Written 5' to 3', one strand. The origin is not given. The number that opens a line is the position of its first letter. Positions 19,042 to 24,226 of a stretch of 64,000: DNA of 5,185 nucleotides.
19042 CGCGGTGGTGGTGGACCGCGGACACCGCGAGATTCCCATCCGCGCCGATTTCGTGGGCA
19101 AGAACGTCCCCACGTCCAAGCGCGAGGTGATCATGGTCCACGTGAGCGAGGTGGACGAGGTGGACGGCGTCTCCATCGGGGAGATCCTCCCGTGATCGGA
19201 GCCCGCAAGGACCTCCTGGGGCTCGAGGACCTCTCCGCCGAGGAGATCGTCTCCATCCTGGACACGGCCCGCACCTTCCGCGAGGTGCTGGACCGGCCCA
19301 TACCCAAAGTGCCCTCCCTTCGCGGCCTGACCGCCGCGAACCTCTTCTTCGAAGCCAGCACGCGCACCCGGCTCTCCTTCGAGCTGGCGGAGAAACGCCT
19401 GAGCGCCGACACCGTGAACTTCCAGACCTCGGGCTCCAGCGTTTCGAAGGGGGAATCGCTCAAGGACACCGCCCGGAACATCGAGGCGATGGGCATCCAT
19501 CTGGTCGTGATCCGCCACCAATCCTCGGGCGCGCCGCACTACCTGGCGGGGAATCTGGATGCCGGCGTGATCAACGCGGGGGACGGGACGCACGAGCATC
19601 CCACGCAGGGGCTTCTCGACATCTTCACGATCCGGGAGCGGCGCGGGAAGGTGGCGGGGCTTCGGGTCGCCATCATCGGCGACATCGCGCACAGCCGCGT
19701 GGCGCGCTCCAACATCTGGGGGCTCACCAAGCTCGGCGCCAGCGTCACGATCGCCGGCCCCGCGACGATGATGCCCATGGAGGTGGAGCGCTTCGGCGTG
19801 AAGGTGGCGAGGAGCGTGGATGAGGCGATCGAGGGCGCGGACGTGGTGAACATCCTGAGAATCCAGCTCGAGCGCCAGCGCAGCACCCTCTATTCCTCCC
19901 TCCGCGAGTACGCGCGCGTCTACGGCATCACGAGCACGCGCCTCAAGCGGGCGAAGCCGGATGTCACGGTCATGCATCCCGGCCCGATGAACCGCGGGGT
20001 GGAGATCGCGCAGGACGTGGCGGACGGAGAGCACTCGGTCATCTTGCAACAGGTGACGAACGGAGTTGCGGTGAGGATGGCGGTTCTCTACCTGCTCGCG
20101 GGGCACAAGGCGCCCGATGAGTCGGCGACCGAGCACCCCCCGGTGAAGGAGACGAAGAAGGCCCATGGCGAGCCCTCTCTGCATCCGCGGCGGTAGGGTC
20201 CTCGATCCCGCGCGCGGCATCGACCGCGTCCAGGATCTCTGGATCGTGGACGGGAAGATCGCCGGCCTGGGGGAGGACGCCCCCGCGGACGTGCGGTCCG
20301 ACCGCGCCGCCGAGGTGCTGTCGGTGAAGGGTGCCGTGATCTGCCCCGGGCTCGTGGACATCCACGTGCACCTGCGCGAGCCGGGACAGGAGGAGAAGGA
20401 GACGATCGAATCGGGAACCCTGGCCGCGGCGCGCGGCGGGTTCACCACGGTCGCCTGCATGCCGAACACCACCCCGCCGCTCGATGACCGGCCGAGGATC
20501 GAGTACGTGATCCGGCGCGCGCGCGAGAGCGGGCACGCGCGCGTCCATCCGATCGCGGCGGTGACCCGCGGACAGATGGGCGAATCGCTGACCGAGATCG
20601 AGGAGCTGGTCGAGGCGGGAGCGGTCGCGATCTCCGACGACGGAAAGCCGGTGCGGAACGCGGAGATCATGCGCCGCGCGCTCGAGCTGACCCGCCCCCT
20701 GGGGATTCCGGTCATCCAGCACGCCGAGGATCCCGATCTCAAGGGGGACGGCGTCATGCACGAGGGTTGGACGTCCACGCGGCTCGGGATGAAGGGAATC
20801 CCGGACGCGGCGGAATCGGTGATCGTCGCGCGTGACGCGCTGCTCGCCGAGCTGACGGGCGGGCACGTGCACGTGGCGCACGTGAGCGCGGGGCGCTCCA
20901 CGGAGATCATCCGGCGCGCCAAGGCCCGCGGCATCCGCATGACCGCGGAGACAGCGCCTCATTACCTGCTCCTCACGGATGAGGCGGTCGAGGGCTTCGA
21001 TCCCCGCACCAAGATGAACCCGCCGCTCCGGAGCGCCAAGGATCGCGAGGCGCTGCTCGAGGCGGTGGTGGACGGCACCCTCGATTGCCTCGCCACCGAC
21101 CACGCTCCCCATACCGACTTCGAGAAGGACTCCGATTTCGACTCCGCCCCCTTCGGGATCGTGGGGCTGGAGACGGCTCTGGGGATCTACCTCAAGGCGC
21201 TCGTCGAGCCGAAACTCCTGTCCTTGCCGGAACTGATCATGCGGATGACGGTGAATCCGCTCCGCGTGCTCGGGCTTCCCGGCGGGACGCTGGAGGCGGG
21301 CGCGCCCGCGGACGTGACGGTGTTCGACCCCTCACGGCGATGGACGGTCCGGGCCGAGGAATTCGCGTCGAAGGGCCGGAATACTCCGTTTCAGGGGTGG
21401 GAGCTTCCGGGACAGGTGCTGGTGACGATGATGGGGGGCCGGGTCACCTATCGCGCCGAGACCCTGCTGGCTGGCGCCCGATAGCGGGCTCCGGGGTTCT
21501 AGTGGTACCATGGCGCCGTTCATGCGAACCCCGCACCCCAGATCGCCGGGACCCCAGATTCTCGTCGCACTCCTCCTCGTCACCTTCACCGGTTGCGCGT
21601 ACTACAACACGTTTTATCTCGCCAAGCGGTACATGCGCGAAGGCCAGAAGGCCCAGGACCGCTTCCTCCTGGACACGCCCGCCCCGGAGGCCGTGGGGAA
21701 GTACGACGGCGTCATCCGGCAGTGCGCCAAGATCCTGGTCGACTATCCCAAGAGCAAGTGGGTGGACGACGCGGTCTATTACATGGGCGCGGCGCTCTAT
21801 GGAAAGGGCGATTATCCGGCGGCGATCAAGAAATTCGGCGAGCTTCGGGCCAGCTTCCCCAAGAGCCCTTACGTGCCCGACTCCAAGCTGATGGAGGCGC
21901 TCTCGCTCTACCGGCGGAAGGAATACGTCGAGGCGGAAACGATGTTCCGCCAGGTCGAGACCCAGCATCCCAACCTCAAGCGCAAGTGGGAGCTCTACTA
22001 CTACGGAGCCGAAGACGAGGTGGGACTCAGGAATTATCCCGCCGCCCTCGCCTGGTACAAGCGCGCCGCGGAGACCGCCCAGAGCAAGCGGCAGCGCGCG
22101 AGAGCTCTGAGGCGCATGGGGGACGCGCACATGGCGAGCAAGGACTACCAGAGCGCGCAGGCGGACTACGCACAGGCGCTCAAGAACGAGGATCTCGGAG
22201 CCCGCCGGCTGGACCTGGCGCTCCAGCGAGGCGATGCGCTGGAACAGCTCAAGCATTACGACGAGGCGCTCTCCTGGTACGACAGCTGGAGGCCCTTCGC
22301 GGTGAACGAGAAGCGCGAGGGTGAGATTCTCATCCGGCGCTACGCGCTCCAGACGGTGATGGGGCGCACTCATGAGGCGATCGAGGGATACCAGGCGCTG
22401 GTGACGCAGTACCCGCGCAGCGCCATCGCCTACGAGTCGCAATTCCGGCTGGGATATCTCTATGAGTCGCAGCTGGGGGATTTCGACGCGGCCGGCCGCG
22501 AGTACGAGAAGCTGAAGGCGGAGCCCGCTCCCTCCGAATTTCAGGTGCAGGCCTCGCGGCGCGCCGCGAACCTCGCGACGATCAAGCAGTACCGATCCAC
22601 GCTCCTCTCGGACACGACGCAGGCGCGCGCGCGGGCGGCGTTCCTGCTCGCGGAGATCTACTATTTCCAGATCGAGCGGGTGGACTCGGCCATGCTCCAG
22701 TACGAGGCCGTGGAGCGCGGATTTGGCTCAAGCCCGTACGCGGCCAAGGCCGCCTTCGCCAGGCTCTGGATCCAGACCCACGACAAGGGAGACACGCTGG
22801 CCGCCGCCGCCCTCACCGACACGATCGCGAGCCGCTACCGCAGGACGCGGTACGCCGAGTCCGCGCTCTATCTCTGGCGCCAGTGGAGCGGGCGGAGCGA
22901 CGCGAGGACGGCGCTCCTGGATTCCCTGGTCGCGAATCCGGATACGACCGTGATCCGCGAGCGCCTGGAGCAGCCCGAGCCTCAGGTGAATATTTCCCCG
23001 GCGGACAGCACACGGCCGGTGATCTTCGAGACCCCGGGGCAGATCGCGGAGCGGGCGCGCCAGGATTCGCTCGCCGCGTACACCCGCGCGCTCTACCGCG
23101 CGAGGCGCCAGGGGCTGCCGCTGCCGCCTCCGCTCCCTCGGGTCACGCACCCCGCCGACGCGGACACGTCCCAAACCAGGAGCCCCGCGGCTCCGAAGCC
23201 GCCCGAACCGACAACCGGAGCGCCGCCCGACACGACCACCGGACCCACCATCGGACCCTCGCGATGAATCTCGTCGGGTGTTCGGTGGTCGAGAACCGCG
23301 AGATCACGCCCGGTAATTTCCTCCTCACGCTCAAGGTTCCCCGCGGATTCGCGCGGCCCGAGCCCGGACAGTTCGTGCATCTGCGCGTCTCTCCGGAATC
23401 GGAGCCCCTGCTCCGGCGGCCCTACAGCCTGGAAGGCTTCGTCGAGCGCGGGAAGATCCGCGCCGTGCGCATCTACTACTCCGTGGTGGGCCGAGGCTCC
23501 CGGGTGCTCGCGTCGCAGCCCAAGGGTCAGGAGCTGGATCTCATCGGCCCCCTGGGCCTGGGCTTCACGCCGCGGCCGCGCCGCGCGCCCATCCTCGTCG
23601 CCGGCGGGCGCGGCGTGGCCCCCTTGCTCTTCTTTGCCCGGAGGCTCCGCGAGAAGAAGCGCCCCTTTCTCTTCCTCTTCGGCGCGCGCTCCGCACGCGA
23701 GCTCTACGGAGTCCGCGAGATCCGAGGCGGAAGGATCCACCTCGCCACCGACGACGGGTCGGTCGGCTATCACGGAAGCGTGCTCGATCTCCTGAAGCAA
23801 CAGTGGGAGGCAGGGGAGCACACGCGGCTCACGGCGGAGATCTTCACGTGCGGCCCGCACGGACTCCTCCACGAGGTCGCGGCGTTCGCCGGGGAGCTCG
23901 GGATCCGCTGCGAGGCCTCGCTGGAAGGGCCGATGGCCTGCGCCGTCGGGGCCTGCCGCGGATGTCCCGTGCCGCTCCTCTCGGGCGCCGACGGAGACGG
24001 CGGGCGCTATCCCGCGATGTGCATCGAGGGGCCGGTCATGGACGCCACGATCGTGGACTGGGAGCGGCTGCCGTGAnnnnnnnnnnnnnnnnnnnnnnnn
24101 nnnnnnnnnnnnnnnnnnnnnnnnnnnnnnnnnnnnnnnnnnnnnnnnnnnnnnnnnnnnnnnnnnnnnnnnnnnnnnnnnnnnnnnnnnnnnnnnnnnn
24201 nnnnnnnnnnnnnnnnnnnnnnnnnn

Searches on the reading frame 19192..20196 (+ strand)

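Call 12: search_protein_families(library=pfam, proteins=[window:19192-20196:+], max_evalue=0.00001)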
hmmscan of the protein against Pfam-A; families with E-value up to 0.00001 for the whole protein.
window:19192-20196:+ (334 aa): 2 families
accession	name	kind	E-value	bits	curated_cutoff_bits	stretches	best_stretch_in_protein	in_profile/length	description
PF02729.26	OTCace_N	-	1.4e-43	149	29.9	1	6-149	1-148/148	Aspartate/ornithine carbamoyltransferase, carbamoyl-P binding domain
PF00185.30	OTCace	-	3.5e-29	102.3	29.4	1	156-302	2-157/157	Aspartate/ornithine carbamoyltransferase, Asp/Orn binding domain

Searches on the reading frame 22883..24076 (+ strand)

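Call 12: search_protein_families(library=pfam, proteins=[window:22883-24076:+], max_evalue=0.00001)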
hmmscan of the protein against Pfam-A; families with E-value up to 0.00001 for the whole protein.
window:22883-24076:+ (397 aa): 1 family
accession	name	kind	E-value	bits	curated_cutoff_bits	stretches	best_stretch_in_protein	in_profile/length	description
PF10418.14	DHODB_Fe-S_bind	-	7.4e-07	29.2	23.9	1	350-391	3-40/41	Iron-sulfur cluster binding domain of dihydroorotate dehydrogenase B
